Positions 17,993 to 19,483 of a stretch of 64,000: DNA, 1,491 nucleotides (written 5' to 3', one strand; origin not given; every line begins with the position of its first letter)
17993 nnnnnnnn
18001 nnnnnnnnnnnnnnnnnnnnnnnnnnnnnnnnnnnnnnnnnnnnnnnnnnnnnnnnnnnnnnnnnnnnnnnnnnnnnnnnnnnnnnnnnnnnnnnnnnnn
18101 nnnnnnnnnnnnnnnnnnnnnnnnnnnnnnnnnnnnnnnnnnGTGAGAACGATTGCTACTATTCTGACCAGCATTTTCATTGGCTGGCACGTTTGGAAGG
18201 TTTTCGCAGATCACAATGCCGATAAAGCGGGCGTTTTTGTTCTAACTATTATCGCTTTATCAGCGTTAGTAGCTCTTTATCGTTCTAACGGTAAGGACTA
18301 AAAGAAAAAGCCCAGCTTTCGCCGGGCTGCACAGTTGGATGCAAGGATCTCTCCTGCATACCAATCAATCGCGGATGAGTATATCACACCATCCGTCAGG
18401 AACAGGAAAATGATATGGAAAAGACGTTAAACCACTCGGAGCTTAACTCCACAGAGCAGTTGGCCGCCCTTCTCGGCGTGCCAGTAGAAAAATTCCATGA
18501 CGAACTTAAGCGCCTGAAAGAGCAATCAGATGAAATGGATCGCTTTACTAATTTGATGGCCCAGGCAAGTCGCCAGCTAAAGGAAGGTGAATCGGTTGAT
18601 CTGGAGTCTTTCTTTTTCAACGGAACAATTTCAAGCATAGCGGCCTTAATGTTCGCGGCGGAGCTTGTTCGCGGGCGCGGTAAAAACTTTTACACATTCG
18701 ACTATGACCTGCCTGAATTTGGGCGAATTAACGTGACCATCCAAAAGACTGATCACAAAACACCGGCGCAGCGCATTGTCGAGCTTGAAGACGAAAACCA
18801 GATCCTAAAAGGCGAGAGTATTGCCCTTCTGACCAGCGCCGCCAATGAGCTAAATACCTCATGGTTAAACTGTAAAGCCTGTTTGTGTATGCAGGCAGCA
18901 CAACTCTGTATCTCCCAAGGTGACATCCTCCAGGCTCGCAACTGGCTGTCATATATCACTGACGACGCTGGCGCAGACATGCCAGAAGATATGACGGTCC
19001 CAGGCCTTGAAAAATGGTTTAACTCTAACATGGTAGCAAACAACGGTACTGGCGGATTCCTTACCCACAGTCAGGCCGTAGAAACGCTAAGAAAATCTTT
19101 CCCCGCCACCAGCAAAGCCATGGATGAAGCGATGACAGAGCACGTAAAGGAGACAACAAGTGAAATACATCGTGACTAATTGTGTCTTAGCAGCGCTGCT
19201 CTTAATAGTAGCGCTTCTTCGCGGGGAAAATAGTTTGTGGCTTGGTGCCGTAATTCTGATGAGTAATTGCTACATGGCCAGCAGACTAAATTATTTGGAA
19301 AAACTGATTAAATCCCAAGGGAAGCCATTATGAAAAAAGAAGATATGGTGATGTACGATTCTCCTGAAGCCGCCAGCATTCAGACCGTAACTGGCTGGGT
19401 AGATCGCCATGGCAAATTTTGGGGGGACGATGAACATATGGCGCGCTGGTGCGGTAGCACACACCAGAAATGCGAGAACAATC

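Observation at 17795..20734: Six-gene cassette of unknown function bracketed by C1 operators between cre and ref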

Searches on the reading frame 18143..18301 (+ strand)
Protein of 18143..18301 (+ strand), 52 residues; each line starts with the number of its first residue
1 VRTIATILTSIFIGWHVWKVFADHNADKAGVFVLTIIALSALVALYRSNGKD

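Call 10: search_protein_families(library=pfam, proteins=[window:18143-18301:+], max_evalue=1)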
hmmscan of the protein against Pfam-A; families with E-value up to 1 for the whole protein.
window:18143-18301:+ (52 aa): 2 families
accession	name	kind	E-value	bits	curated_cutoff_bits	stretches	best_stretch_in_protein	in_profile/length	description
PF09900.14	DUF2127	-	0.022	15.4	24.3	1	4-43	98-137/140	Predicted membrane protein (DUF2127)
PF12911.12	OppC_N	-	0.14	12.5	23.9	1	17-44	6-33/53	N-terminal TM domain of oligopeptide transport permease C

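Call 11: search_protein_families(library=phrogs, proteins=[window:18143-18301:+], max_evalue=0.1)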
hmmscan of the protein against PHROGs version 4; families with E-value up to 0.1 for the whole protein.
window:18143-18301:+ (52 aa): 2 families
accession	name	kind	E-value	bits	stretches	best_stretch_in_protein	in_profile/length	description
phrog_28190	-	unknown function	5.6e-26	91.3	1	1-52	1-52/52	-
phrog_15505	-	unknown function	0.064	14.6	1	1-29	1-29/87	-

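Call 12: search_protein_families(library=ncbifam, proteins=[window:18143-18301:+], max_evalue=0.1)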
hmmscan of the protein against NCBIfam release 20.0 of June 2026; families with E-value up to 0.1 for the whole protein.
window:18143-18301:+ (52 aa): 3 families
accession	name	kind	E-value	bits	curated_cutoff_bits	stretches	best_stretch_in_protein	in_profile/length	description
NF041646.1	VC0807_fam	subfamily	0.012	15.3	65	1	11-49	38-76/189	VC0807 family protein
NF009223.0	PRK12573.1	subfamily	0.034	14.3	152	1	1-46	8-52/140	Na(+)/H(+) antiporter subunit B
TIGR02840.1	spore_YtaF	equivalog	0.035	13.6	149.6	1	5-50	42-87/206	sporulation membrane protein YtaF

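Call 18: search_protein_families(library=padloc, proteins=[window:18143-18301:+], max_evalue=1)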
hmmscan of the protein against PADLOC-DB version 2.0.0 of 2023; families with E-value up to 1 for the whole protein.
window:18143-18301:+ (52 aa): 0 families

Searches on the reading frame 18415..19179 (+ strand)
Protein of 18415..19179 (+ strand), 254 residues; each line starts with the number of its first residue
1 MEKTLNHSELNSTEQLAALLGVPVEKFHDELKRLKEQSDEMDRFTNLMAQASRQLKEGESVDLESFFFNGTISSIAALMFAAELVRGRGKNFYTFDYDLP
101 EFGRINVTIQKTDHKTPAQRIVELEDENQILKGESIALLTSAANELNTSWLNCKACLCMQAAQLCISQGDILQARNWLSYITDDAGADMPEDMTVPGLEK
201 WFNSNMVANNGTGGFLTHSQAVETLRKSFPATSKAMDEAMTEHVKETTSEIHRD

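Call 10: search_protein_families(library=pfam, proteins=[window:18415-19179:+], max_evalue=1)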
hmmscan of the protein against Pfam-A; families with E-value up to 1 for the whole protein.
window:18415-19179:+ (254 aa): 3 families
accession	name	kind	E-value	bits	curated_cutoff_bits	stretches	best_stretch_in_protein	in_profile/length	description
PF12693.12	GspL_C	-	0.0021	18.4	29.6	1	26-75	63-111/158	GspL periplasmic domain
PF18834.6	LPD22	-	0.088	13.5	28.6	1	15-51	22-57/97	Large polyvalent protein associated domain 22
PF20667.3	Sec10_N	-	0.11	13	27.4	0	24-55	5-36/118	Exocyst complex component Sec10, N-terminal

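Call 11: search_protein_families(library=phrogs, proteins=[window:18415-19179:+], max_evalue=0.1)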
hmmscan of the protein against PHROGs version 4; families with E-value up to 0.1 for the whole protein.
window:18415-19179:+ (254 aa): 3 families
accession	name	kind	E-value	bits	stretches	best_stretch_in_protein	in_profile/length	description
phrog_8364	-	unknown function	4e-24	86.4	1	25-142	60-177/234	-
phrog_26126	-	unknown function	8.2e-23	82.1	1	121-241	71-191/269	-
phrog_2352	-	unknown function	0.017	16.2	1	119-157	2-40/52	-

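Call 12: search_protein_families(library=ncbifam, proteins=[window:18415-19179:+], max_evalue=0.1)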
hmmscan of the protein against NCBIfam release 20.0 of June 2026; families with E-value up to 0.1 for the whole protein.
window:18415-19179:+ (254 aa): 0 families

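Call 18: search_protein_families(library=padloc, proteins=[window:18415-19179:+], max_evalue=1)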
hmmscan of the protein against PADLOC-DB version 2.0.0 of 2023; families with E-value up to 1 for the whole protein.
window:18415-19179:+ (254 aa): 0 families

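Call 21: search_dna_similar(query=window:18415-19179:+, collection=phages, mode=protein, max_rows=40, rows=spread)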
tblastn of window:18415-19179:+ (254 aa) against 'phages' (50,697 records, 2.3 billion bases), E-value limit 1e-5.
Records with a match: 12; places in all: 12; records where one place covers at least 80% of the query: 1.
Best place of each record, by identity: 60-80% 1; <60% 11.
By first word of the organism name: Klebsiella 5; Escherichia 4; Salmonella 2; Cronobacter 1.
By host as written in the record: Salmonella enterica subsp. enterica serovar Typhimurium strain LT2 2; Cronobacter sakazakii ATCC 29544 1; Escherichia coli strain SCU-107 1; Klebsiella pneumoniae strain 4011 1; Klebsiella pneumoniae strain 9362 1; Klebsiella pneumoniae ST13-OXA48 1; Klebsiella pneumoniae subsp. pneumoniae LC-1825/18 1; - 1; and 3 more.
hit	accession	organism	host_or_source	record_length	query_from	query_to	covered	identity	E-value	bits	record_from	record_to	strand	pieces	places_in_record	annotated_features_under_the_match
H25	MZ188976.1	Cronobacter phage JK004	Cronobacter sakazakii ATCC 29544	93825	11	242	91%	62.9%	8e-94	306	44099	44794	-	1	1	hypothetical protein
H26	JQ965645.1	Salmonella phage SSU5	Salmonella enterica subsp. enterica ...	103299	1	139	55%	33.8%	4e-16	83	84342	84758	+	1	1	hypothetical protein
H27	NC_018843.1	Salmonella phage SSU5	Salmonella enterica subsp. enterica ...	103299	1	139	55%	33.8%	4e-16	83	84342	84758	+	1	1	hypothetical protein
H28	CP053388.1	Escherichia phage CMS-2020a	Escherichia coli strain SCU-107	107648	1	125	49%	36.0%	2e-17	87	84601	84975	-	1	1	record has no annotation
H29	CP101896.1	Klebsiella phage GArcari-2022b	Klebsiella pneumoniae strain 4011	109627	24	139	46%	37.6%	1e-12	73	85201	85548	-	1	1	record has no annotation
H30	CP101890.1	Klebsiella phage GArcari-2022a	Klebsiella pneumoniae strain 9362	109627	24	139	46%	37.6%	1e-12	73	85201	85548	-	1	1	record has no annotation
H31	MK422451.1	Klebsiella phage ST13-OXA48phi12.3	Klebsiella pneumoniae ST13-OXA48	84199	24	139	46%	37.1%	1e-13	76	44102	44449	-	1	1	hypothetical protein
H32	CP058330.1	Klebsiella phage vB_Kpn_1825-KPC53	Klebsiella pneumoniae subsp. pneumoniae ...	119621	24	139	46%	37.1%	1e-13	76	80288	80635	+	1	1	record has no annotation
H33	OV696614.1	Escherichia phage Cyrano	-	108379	1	125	49%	34.4%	3e-16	83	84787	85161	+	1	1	Ead-Ea22 protein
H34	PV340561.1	Escherichia phage PhiR41_1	Escherichia coli str. K-12 substr. ...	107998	1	125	49%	34.4%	1e-15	82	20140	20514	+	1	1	hypothetical protein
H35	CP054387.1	Escherichia phage CMS-2020a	Escherichia coli strain SCU-175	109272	1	125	49%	34.4%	1e-15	82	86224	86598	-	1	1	record has no annotation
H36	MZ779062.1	Klebsiella phage pJN2-26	horse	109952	34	139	42%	39.6%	7e-13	74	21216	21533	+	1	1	hypothetical protein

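Call 27: find_homologous_proteins(query=window:18415-19179:+, max_evalue=0.001)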
Query window:18415-19179:+ (254 aa): 11 proteins with E <= 0.001 among 1185 candidates.
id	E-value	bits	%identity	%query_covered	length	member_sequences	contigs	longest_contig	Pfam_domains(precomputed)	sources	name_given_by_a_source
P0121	6.7e-152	522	98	94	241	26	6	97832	-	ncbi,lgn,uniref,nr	ncbi:hypothetical protein YV85_001033 [Salmonella enterica subsp. enterica]|uniref:hypothetical prot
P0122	3.3e-95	336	65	93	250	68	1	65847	-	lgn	-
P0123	5.2e-93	329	62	96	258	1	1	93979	-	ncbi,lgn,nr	ncbi:hypothetical protein RA241_003690 [Cronobacter sakazakii]|nr:hypothetical protein [Cronobacter 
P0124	1.0e-91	325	63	94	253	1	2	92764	-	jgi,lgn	jgi:hypothetical protein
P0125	1.3e-91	324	65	90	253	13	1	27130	-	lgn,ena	-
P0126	1.2e-88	315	63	91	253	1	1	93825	-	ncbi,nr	ncbi:hypothetical protein JK004_57 [Cronobacter phage JK004]|nr:hypothetical protein JK004_57 [Crono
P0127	1.1e-87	312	62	92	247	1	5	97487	-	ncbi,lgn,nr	ncbi:hypothetical protein ICL29_004091 [Salmonella enterica]|nr:hypothetical protein [Salmonella ent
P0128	1.1e-87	311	61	92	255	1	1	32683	-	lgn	-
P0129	9.5e-87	308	60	96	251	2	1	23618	-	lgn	-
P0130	1.5e-86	308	62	90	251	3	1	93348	-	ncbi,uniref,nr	ncbi:hypothetical protein [Enterobacter hormaechei]|uniref:hypothetical protein n=1 Tax=Enterobacter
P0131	3.2e-85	303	61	90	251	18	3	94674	-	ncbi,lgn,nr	ncbi:TPA: hypothetical protein QHN47_004398 [Klebsiella aerogenes]|nr:hypothetical protein [Klebsiel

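Call 43: search_solved_structures(query=window:18415-19179:+, max_evalue=1, show_alignments=1)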
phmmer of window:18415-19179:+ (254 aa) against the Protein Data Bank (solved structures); distinct sequences matched with E-value up to 1: 0.

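Call 56: search_protein_representatives(protein=window:18415-19179:+)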
Query: 254 residues. Proteins with E-value up to 0.001 (for the whole library): 89; up to 1e-10: 69; up to 1e-30: 1. The best 89 are listed.
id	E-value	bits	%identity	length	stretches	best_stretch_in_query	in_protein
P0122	1.1e-95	336.1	65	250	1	11-245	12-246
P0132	1.0e-29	120.1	48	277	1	129-250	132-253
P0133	3.5e-28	115.1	50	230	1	129-241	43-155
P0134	4.4e-28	114.8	47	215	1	120-244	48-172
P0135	7.4e-27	110.8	48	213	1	123-243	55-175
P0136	8.7e-27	110.6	47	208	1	119-242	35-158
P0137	1.1e-26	110.3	47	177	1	111-240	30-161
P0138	1.2e-26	110.1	49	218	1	123-242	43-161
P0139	1.4e-26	109.9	46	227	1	119-245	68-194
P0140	5.6e-26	107.9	51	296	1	123-235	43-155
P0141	7.6e-26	107.5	43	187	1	113-245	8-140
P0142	2.1e-25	106.0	48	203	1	120-236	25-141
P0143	3.3e-25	105.4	46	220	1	126-250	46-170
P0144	4.4e-25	105.0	43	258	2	131-244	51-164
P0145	5.1e-25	104.8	42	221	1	120-252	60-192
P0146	1.5e-24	103.3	52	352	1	134-241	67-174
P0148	1.9e-24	102.9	53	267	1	134-235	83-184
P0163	1.6e-20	90.0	43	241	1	25-128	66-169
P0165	8.2e-19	84.5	47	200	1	33-128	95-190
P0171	1.3e-16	77.3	41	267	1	29-128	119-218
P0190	7.3e-14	68.3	41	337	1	29-127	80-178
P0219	9.6e-04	35.2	32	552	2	29-129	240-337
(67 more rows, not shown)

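Call 58: search_protein_families(library=pfam, proteins=[P0132, P0133, P0140, P0146, P0148, P0163, P0165, P0171, P0190, P0219], max_evalue=0.01)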
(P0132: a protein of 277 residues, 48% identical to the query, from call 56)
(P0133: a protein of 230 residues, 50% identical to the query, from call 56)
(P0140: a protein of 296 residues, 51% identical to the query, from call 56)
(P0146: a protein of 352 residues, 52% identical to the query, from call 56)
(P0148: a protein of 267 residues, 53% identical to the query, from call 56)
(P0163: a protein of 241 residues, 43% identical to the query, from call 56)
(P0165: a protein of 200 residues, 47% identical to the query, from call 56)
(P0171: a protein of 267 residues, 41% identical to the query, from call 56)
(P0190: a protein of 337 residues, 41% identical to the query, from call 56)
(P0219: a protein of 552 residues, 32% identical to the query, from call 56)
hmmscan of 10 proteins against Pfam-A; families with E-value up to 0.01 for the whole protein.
P0132 (277 aa): 0 families

P0133 (230 aa): 0 families

P0140 (296 aa): 0 families

P0146 (352 aa): 0 families

P0148 (267 aa): 0 families

P0163 (241 aa): 0 families

P0165 (200 aa): 1 family
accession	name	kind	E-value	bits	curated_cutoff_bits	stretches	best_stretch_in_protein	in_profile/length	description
PF13935.11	Ead_Ea22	-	4.4e-10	40.7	27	1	23-109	10-90/139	Ead/Ea22-like protein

P0171 (267 aa): 1 family
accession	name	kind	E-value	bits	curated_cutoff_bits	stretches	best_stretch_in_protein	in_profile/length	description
PF13935.11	Ead_Ea22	-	0.0039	18.2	27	0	66-146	3-103/139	Ead/Ea22-like protein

P0190 (337 aa): 0 families

P0219 (552 aa): 0 families

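Call 64: get_annotated_region(hit=H33, flank=4000)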
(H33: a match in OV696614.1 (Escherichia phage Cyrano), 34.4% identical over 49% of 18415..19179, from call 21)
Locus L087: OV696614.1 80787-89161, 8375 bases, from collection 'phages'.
description: Escherichia phage Cyrano genome assembly, segment: complete_genome.
organism: Escherichia phage Cyrano (NCBI taxid 2904711)
taxonomy: Viruses; Duplodnaviria; Heunggongvirae; Uroviricota; Caudoviricetes
host: -; source: -; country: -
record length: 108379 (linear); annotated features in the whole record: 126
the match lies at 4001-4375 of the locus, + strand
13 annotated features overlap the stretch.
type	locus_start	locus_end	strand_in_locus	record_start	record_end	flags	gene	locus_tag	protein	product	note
CDS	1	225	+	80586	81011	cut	-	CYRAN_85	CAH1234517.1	P1 TciA-like protein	unknown function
CDS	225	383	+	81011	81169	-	-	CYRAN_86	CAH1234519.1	P1 TciB-like protein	unknown function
CDS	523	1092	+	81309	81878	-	-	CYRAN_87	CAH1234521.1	Hypothetical protein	-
CDS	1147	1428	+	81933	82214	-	-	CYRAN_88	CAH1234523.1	Putative outer membrane protein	-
CDS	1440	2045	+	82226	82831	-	-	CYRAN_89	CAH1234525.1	Hypothetical protein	-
CDS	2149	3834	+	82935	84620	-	-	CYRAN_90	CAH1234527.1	DUF4942 domain-containing protein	-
CDS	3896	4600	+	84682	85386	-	-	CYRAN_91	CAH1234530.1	Ead-Ea22 protein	-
CDS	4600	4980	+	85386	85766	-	-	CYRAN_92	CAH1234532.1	Eaa-like protein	-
CDS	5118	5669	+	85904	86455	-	-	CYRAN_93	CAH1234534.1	Eae-like protein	-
CDS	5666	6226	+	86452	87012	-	-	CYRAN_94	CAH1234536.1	Ea22-like protein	-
CDS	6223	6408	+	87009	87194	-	-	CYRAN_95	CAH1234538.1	ATP-binding sugar transporter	Gifsy-2 prophage ATP-binding sugar transporter homolog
CDS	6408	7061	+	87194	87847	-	-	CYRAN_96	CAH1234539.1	Hypothetical protein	-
CDS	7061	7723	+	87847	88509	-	-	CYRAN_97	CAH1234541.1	Hypothetical protein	-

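Call 67: predict_structure(alignment_id=A3)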
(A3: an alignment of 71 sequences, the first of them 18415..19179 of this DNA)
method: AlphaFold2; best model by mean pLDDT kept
length: 254 residues; sequences in the alignment: 71
mean_pLDDT: 76.4   pTM: 0.49
mean pLDDT of the five models: 76.4, 75.9, 74.8, 73.2, 71.7
residues with pLDDT >= 90: 38; 70-90: 135; 50-70: 73; < 50: 8
segments of 3 or more residues with pLDDT < 50: 1-3
pLDDT, mean of each block of 10 residues (from residue 1): 50 82 88 85 75 70 61 55 54 70 69 70 88 86 81 90 96 94 78 88 69 60 81 88 84 69
secondary structure, 60 per line:
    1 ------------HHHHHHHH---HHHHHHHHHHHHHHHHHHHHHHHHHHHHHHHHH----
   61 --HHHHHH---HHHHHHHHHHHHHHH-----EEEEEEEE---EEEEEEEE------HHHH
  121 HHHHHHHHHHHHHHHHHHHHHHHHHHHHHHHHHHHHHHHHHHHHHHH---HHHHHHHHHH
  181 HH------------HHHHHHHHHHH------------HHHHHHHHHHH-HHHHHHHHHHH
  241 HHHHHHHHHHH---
elements in order: H13-20 H24-56 H63-68 H72-86 E92-99 E103-110 H117-167 H171-182 H195-205 H218-228 H230-251

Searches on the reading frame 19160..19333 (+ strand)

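Call 10: search_protein_families(library=pfam, proteins=[window:19160-19333:+], max_evalue=1)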
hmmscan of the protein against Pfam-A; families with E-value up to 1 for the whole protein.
window:19160-19333:+ (57 aa): 1 family
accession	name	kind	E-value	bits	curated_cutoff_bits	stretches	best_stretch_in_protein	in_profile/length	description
PF20152.4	DUF6534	-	0.14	13.8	28.2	1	1-43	30-75/80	Family of unknown function (DUF6534)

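Call 11: search_protein_families(library=phrogs, proteins=[window:19160-19333:+], max_evalue=0.1)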
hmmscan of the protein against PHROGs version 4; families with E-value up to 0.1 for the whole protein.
window:19160-19333:+ (57 aa): 0 families

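Call 12: search_protein_families(library=ncbifam, proteins=[window:19160-19333:+], max_evalue=0.1)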
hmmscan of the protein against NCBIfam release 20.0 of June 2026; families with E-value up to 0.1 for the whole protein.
window:19160-19333:+ (57 aa): 0 families

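Call 18: search_protein_families(library=padloc, proteins=[window:19160-19333:+], max_evalue=1)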
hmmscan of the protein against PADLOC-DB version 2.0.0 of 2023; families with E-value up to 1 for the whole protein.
window:19160-19333:+ (57 aa): 0 families
